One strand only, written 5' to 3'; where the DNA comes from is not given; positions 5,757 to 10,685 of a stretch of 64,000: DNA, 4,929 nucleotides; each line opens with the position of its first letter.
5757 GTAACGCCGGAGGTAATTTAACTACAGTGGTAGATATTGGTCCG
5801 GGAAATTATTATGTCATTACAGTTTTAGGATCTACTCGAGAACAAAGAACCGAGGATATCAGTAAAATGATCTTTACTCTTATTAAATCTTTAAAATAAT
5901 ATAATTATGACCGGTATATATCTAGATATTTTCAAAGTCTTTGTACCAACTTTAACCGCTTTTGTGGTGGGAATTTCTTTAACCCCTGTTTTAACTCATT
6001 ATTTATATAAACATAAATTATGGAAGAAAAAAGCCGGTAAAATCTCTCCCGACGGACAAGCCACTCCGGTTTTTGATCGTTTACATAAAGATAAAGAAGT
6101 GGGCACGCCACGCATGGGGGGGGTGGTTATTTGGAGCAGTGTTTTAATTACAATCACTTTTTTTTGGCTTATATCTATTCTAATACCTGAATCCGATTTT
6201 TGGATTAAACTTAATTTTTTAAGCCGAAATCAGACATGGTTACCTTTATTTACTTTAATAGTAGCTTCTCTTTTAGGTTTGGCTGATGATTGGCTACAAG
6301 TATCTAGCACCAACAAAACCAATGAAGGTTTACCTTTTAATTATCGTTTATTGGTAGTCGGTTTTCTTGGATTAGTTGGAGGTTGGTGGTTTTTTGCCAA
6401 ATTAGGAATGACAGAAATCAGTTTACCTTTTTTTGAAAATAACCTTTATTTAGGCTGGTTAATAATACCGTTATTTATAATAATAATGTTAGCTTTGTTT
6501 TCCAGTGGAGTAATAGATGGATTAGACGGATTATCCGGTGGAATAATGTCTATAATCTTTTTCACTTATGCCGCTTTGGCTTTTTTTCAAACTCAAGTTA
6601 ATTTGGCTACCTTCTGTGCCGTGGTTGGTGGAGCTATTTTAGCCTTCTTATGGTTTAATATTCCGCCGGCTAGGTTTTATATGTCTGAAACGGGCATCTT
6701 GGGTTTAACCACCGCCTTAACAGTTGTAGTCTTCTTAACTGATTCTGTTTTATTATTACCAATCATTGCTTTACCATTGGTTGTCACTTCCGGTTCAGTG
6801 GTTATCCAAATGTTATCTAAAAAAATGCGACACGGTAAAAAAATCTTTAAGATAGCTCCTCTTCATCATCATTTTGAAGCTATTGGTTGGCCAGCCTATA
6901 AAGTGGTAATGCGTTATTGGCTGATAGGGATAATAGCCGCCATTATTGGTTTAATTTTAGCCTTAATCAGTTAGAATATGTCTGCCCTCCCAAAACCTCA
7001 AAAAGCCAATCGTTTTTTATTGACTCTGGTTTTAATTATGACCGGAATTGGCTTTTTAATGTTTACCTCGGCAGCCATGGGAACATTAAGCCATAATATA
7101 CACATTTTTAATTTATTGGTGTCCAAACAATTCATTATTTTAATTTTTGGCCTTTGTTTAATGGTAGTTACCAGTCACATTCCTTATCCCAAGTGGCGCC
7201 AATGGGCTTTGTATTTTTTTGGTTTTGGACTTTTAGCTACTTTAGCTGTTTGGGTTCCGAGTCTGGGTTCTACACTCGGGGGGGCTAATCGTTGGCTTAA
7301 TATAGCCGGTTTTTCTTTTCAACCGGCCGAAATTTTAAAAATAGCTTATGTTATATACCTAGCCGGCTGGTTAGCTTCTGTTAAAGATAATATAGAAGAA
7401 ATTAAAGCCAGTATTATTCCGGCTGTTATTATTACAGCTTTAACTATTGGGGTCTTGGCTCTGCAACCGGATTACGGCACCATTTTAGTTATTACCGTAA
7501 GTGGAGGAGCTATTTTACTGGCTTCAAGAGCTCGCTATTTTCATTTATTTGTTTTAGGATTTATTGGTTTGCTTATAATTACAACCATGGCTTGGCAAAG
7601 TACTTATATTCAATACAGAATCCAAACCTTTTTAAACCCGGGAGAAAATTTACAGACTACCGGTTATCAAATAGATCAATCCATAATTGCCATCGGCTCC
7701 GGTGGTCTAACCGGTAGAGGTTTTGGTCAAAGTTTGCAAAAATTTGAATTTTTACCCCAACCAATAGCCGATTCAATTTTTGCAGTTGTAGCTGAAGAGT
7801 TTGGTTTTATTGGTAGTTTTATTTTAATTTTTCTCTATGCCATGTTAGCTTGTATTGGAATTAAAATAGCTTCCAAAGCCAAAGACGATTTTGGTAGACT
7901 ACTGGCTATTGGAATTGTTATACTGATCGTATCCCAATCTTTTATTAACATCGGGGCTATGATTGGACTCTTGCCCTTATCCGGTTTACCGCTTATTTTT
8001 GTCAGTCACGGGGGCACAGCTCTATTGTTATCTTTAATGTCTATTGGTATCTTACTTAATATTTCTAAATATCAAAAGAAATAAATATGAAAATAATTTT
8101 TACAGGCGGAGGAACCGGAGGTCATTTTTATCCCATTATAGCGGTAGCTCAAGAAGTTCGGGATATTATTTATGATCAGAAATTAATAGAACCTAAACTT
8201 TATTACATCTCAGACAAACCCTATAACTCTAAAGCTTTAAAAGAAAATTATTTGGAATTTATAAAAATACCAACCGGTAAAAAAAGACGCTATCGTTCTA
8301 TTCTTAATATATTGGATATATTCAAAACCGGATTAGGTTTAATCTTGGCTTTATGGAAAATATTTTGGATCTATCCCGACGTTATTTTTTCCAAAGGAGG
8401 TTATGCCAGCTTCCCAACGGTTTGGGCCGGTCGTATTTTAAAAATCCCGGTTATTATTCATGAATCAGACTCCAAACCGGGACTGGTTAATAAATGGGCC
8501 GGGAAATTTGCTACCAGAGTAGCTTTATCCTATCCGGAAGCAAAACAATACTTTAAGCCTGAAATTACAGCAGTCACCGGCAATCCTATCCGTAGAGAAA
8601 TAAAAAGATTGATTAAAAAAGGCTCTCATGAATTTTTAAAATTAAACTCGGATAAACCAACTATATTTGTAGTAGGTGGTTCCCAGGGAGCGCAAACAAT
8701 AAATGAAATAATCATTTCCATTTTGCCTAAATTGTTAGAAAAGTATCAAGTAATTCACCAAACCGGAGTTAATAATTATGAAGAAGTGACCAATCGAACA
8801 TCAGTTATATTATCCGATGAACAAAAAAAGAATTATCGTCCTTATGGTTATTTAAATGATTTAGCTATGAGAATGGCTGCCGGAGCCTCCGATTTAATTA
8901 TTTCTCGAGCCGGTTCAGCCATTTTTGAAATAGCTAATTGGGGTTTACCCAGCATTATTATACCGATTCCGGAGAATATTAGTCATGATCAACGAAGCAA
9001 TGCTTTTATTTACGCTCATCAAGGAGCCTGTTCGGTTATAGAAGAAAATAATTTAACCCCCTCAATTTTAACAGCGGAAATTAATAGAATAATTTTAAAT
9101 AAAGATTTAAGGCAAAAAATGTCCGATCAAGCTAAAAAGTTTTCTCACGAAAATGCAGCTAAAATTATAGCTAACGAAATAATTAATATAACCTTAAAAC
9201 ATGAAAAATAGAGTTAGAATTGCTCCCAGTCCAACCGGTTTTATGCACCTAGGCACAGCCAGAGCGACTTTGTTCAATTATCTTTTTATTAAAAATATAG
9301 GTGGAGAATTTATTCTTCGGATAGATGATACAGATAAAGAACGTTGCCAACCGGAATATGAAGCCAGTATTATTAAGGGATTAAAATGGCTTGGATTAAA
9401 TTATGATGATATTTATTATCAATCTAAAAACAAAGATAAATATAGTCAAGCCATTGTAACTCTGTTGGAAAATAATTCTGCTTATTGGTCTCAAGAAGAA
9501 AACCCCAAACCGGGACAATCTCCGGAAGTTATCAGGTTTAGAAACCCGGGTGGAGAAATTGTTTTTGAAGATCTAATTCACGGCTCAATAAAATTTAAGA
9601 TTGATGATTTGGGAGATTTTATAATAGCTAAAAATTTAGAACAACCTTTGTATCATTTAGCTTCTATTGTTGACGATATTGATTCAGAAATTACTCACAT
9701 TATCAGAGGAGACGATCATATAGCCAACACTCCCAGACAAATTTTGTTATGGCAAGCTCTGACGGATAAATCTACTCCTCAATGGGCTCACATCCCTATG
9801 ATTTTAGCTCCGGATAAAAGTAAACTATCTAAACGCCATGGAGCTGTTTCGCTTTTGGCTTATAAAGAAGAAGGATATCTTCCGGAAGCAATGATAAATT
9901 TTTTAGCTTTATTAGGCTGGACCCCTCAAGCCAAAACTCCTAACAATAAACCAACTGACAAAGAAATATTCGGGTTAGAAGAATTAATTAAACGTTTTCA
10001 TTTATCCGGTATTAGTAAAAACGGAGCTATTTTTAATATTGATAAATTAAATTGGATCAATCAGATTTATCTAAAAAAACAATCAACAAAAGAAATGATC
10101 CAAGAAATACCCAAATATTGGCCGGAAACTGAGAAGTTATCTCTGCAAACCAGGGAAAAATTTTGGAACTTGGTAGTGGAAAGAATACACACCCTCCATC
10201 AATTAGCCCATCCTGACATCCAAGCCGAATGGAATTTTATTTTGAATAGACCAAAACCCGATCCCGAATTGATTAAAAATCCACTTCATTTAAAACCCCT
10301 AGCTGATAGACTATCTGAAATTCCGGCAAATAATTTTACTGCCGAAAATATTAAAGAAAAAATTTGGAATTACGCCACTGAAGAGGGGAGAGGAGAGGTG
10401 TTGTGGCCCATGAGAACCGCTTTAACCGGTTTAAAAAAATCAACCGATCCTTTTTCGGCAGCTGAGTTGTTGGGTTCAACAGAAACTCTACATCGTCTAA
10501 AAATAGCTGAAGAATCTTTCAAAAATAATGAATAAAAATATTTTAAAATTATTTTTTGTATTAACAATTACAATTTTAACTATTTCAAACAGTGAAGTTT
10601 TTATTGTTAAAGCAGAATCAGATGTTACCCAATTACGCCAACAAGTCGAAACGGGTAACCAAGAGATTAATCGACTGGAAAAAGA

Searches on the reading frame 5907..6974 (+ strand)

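Call 47: search_protein_families(library=pfam, proteins=[window:5907-6974:+], max_evalue=0.000001)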
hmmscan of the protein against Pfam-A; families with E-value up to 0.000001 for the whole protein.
window:5907-6974:+ (355 aa): 1 family
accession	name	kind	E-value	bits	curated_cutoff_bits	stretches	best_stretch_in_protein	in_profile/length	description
PF00953.26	Glycos_transf_4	-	2.1e-18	67.3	27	1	113-275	4-156/160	Glycosyl transferase family 4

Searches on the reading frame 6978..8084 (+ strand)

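Call 47: search_protein_families(library=pfam, proteins=[window:6978-8084:+], max_evalue=0.000001)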
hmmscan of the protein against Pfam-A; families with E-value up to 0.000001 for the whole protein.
window:6978-8084:+ (368 aa): 1 family
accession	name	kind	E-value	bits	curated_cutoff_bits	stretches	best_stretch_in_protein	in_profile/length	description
PF01098.24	FTSW_RODA_SPOVE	-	1.2e-94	317.7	26.4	1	14-367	4-355/356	Cell cycle protein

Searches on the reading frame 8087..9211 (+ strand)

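Call 47: search_protein_families(library=pfam, proteins=[window:8087-9211:+], max_evalue=0.000001)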
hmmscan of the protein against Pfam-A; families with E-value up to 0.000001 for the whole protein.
window:8087-9211:+ (374 aa): 2 families
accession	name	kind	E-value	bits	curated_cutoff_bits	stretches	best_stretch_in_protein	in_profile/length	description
PF04101.22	Glyco_tran_28_C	-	1.2e-34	120.2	22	1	192-359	1-164/166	Glycosyltransferase family 28 C-terminal domain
PF03033.26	Glyco_transf_28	-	4.7e-26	92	26.2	1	3-146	1-138/139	Glycosyltransferase family 28 N-terminal domain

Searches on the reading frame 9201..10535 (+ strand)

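Call 47: search_protein_families(library=pfam, proteins=[window:9201-10535:+], max_evalue=0.000001)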
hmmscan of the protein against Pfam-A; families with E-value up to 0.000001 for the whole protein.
window:9201-10535:+ (444 aa): 2 families
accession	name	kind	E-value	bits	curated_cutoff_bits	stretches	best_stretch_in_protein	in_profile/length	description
PF00749.27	tRNA-synt_1c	-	2e-78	263.9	23.4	2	105-285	140-314/314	tRNA synthetases class I (E and Q), catalytic domain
PF19269.4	Anticodon_2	-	3.1e-14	54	23.6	1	316-436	14-140/141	Anticodon binding domain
